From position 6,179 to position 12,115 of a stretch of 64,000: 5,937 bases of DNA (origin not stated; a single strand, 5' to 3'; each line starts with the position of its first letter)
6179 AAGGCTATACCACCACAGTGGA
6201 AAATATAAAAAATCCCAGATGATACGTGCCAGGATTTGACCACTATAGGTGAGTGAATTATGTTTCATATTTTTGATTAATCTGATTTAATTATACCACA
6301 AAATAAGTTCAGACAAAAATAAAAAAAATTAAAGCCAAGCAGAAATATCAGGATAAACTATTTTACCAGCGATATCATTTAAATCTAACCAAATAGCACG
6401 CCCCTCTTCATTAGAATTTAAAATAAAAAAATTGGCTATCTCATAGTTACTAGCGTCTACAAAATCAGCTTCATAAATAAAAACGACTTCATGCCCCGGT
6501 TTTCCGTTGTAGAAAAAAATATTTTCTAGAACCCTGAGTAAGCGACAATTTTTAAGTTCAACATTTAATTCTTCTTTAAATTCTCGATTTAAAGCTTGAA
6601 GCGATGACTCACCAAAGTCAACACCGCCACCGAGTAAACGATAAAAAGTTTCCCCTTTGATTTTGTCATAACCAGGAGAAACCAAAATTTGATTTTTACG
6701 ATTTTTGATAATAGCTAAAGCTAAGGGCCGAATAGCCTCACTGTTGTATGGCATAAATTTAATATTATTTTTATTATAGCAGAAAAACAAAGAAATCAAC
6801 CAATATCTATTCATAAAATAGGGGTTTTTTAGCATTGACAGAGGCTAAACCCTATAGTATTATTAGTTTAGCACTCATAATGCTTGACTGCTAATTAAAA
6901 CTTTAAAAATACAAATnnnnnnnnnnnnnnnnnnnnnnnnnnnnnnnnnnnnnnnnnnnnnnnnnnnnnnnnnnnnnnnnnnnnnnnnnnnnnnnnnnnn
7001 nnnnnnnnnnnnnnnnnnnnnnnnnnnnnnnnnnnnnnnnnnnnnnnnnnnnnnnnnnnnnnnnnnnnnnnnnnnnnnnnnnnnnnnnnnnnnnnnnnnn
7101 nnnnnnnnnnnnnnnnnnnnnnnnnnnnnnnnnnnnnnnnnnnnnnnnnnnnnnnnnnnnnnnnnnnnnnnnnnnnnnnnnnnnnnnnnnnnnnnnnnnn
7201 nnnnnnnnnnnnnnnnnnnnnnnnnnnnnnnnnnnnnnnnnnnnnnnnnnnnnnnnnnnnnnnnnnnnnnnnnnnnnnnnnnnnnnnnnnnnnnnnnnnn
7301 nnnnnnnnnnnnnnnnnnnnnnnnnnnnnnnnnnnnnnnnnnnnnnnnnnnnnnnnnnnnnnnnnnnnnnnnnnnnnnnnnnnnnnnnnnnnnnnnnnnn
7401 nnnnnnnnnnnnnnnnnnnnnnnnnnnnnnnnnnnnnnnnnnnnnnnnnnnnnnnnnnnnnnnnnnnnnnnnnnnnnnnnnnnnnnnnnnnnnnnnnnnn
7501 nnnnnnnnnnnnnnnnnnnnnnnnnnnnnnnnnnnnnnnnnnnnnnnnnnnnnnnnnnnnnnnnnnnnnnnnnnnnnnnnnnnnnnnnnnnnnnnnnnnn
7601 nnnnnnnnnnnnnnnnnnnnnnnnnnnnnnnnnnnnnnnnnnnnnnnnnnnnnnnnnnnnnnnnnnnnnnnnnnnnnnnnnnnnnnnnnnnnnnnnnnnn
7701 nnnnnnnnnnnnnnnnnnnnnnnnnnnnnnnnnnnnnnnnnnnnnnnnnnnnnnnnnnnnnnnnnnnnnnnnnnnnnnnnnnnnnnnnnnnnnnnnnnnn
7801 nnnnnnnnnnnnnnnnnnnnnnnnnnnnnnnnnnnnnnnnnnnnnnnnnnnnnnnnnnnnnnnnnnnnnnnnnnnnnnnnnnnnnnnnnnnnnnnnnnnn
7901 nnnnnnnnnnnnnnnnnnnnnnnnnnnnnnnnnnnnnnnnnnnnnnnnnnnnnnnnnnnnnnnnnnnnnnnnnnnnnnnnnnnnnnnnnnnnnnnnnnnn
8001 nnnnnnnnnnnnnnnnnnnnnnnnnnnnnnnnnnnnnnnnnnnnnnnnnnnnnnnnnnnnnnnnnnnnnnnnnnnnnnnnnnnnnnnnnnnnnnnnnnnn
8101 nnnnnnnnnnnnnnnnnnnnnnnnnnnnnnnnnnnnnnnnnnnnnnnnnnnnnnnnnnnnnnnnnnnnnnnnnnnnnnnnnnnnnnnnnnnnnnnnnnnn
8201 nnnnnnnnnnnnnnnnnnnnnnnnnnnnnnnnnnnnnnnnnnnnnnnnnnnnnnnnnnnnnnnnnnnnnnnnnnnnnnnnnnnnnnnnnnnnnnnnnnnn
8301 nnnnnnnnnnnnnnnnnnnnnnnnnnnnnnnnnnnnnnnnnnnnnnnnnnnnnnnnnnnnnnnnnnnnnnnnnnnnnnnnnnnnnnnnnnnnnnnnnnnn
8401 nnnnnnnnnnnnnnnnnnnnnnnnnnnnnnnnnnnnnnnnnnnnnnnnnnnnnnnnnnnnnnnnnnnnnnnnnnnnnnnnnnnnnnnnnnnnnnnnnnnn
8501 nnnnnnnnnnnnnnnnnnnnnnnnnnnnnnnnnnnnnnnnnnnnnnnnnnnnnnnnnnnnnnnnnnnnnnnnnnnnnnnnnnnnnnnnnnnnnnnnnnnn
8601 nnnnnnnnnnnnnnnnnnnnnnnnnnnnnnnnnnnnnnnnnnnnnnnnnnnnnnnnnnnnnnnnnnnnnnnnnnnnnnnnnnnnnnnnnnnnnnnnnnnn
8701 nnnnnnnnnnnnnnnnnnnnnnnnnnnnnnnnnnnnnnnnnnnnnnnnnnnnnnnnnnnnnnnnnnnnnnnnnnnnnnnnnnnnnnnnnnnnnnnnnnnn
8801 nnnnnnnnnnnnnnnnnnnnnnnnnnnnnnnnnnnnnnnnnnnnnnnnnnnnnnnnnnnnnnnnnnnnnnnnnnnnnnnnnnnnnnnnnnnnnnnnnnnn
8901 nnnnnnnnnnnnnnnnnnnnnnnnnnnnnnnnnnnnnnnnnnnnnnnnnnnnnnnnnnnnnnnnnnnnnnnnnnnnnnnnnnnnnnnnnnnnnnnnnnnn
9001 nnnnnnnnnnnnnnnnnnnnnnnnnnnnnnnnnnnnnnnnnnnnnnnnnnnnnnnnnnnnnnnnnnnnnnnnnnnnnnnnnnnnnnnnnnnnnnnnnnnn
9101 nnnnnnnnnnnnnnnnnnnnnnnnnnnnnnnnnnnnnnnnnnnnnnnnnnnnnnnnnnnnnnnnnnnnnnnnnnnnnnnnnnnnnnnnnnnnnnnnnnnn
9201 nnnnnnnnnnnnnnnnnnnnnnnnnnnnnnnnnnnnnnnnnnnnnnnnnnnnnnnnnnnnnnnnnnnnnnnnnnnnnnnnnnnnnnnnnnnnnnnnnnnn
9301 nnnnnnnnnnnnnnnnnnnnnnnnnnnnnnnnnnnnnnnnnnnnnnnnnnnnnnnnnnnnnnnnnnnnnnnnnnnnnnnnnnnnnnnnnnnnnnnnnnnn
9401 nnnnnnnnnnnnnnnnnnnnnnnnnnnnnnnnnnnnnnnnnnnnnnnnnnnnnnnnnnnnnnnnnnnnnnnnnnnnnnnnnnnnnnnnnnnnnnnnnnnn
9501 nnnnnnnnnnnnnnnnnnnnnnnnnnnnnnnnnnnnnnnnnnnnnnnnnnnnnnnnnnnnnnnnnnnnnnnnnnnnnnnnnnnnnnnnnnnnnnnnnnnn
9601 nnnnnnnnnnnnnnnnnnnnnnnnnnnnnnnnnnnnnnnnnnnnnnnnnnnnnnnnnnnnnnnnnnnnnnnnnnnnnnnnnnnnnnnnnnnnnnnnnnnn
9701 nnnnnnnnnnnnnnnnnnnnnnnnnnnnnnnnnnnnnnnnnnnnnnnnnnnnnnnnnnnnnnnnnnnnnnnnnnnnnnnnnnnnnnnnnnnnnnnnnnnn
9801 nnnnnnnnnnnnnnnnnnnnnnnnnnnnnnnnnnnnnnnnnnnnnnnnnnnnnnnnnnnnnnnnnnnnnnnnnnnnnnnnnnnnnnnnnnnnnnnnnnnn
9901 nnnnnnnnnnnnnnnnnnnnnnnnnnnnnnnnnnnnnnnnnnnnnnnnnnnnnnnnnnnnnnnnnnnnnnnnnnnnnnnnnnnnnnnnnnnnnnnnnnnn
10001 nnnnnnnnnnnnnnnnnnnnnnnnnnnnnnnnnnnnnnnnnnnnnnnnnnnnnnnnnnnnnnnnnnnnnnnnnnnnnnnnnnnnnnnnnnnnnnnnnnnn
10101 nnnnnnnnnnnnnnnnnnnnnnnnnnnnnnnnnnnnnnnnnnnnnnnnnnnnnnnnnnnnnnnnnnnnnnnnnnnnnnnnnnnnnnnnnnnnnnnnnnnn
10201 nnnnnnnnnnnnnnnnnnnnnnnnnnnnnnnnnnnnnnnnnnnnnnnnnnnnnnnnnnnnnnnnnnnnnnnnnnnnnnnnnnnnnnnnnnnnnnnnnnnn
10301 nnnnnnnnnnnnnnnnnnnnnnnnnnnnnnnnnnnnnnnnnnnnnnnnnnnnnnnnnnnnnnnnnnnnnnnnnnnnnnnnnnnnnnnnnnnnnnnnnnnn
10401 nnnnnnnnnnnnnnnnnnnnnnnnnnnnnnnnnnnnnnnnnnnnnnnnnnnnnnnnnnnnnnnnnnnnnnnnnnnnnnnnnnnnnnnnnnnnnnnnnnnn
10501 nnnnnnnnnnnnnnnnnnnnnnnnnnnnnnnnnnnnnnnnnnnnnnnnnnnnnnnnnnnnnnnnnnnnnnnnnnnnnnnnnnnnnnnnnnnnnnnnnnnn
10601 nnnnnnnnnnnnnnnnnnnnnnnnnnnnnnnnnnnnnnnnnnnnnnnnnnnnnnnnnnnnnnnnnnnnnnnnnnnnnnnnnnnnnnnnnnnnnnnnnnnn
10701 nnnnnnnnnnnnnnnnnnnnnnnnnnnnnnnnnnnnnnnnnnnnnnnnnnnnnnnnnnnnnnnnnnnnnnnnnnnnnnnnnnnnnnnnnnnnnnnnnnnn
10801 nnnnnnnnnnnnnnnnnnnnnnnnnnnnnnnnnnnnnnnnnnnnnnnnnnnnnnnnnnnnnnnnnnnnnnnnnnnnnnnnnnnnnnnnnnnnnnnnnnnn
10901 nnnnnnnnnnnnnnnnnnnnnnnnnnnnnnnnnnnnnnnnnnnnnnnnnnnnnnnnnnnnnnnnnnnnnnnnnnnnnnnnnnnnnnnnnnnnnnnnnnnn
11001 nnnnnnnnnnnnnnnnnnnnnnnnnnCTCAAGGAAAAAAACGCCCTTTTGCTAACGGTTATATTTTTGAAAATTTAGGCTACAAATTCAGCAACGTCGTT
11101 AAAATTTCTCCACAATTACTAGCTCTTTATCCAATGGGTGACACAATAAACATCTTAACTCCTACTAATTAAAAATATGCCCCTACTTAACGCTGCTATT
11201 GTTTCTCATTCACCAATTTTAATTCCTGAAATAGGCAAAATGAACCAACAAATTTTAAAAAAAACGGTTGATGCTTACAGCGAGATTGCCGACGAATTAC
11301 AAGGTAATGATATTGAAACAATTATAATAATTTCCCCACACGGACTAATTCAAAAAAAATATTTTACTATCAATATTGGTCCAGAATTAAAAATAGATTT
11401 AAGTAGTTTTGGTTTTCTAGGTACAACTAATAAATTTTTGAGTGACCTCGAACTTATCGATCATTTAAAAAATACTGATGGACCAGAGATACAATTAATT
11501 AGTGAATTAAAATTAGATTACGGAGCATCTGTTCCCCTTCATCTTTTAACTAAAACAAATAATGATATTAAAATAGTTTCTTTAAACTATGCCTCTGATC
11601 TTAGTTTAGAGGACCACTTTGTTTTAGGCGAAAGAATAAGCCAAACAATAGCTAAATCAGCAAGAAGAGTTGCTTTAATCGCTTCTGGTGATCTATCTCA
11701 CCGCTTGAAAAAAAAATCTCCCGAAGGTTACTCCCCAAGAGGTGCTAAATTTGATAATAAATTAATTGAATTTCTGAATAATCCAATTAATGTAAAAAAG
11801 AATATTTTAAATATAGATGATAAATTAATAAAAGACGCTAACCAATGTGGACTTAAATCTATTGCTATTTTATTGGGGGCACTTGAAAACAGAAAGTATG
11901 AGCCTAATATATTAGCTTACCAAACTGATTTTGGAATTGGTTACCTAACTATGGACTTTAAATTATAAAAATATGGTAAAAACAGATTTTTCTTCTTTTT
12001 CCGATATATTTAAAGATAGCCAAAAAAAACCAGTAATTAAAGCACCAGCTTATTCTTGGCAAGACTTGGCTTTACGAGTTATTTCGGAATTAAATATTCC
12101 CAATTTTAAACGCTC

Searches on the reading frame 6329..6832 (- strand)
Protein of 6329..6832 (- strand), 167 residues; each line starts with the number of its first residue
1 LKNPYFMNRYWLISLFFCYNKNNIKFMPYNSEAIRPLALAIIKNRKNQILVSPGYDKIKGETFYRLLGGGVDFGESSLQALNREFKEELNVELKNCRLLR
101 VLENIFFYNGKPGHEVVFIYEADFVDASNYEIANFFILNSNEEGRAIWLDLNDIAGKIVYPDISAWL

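Call 8: search_protein_families(library=pfam, proteins=[window:6329-6832:-], max_evalue=0.00001)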
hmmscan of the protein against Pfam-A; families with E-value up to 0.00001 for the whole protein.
window:6329-6832:- (167 aa): 1 family
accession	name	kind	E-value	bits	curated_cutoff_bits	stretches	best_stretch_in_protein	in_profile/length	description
PF00293.34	NUDIX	-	3.2e-12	47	21.1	1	36-157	4-124/134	NUDIX domain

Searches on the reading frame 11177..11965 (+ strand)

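Call 8: search_protein_families(library=pfam, proteins=[window:11177-11965:+], max_evalue=0.00001)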
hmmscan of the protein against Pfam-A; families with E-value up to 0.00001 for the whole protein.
window:11177-11965:+ (263 aa): 2 families
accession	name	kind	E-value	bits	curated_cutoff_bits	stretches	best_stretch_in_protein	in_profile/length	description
PF02900.23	LigB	-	2.8e-35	122.2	26.3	1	6-254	2-264/269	Catalytic LigB subunit of aromatic ring-opening dioxygenase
PF01875.22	Memo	-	5.3e-06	26.3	27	1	90-251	97-252/269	Memo-like protein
